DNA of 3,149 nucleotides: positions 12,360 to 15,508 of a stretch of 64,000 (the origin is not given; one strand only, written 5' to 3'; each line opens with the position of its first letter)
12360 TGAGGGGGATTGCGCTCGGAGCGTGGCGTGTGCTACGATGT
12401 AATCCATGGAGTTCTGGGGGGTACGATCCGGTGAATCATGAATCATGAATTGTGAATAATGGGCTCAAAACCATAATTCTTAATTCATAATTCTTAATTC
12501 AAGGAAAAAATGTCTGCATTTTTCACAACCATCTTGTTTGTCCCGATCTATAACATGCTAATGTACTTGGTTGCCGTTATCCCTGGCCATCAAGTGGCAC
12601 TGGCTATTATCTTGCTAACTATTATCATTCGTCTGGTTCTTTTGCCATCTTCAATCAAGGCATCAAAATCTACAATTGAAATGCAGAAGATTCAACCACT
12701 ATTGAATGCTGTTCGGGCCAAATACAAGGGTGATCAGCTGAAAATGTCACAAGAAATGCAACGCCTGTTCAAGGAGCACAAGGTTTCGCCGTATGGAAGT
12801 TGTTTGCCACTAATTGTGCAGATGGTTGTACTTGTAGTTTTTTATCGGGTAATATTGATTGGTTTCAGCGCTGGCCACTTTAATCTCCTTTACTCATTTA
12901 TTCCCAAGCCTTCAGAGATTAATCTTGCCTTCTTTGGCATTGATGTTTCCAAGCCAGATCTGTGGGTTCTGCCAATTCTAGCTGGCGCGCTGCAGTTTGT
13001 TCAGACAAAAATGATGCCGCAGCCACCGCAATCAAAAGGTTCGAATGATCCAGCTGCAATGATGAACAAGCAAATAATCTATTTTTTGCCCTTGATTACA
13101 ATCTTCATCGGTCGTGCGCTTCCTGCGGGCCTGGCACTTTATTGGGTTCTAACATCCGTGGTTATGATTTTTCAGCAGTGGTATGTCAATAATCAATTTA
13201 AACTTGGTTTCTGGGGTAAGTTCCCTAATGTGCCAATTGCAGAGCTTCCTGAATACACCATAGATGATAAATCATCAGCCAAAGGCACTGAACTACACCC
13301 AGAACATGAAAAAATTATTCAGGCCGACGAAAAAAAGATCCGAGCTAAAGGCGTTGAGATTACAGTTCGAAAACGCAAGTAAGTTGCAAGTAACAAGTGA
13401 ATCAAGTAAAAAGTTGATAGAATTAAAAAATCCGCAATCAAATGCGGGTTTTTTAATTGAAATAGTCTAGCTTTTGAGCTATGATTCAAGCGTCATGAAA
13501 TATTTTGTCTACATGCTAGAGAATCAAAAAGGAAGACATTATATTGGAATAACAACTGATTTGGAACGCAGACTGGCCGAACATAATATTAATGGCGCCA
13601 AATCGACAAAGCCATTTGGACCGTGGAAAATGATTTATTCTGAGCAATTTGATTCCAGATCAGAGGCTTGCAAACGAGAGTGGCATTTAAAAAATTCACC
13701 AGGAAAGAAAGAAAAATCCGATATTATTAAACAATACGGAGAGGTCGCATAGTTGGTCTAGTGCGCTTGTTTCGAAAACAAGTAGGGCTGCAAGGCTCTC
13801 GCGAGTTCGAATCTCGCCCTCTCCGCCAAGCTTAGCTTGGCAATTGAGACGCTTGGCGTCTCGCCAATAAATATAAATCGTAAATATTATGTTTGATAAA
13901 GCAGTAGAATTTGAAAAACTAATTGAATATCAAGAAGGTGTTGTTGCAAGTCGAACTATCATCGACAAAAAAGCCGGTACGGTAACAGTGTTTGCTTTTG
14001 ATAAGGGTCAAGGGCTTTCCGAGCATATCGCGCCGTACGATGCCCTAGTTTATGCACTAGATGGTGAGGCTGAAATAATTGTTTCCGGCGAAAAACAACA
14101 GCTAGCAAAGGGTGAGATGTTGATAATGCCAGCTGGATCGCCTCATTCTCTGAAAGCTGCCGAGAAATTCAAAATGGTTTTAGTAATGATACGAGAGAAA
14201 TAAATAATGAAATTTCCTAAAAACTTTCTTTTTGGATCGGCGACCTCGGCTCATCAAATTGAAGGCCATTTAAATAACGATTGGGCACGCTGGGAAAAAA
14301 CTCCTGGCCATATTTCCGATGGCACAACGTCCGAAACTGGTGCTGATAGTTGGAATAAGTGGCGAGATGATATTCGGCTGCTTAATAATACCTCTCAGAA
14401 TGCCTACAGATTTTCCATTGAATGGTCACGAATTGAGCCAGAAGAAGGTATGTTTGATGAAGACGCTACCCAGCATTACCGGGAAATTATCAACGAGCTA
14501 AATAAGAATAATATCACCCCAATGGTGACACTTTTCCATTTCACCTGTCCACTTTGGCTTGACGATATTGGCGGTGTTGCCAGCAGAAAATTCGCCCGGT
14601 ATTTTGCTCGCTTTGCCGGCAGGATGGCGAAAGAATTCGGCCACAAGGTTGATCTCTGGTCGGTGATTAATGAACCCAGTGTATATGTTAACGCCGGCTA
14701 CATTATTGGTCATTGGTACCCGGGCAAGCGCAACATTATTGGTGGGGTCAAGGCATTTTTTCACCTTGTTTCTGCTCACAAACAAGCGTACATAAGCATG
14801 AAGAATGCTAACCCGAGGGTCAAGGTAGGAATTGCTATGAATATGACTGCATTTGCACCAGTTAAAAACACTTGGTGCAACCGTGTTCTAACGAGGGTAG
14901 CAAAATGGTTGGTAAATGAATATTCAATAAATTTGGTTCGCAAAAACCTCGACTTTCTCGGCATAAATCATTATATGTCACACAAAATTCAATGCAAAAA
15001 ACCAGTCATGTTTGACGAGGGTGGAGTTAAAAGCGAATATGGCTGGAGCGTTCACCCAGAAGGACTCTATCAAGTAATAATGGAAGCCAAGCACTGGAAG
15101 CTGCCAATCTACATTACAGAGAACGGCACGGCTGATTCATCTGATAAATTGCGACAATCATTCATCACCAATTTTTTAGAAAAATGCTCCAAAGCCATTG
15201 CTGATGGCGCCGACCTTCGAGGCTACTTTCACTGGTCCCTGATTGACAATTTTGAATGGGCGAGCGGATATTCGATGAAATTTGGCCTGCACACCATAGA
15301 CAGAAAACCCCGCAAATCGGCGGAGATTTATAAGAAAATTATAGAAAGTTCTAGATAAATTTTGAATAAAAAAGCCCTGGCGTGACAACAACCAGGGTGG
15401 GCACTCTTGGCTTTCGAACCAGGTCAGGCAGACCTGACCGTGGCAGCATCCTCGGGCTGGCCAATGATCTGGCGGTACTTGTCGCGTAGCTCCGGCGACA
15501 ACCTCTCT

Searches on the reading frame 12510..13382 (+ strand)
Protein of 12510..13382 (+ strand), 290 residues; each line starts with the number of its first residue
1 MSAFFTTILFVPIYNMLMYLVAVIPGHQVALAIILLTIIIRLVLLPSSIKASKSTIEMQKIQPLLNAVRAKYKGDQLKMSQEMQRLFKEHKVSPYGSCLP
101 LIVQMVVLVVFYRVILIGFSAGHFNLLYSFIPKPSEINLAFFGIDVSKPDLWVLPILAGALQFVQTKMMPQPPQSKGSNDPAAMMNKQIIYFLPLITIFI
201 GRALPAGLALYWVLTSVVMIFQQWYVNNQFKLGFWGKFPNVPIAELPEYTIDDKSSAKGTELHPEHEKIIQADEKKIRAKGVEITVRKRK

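Call 5: search_protein_families(library=pfam, proteins=[window:12510-13382:+], max_evalue=0.001)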
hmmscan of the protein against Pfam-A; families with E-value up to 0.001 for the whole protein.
window:12510-13382:+ (290 aa): 1 family
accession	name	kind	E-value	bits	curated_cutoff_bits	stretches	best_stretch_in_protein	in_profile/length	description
PF02096.25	60KD_IMP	-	1.3e-48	165.5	35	1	30-228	2-163/163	60Kd inner membrane protein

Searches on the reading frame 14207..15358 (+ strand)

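Call 5: search_protein_families(library=pfam, proteins=[window:14207-15358:+], max_evalue=0.001)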
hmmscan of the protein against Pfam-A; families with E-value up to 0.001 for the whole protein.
window:14207-15358:+ (383 aa): 2 families
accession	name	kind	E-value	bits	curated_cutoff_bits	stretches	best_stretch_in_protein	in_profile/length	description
PF00232.24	Glyco_hydro_1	-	1.7e-90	304.1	22.6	2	2-221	4-230/453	Glycosyl hydrolase family 1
PF02449.21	Glyco_hydro_42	-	5e-05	23.3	21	1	50-118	10-76/376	Beta-galactosidase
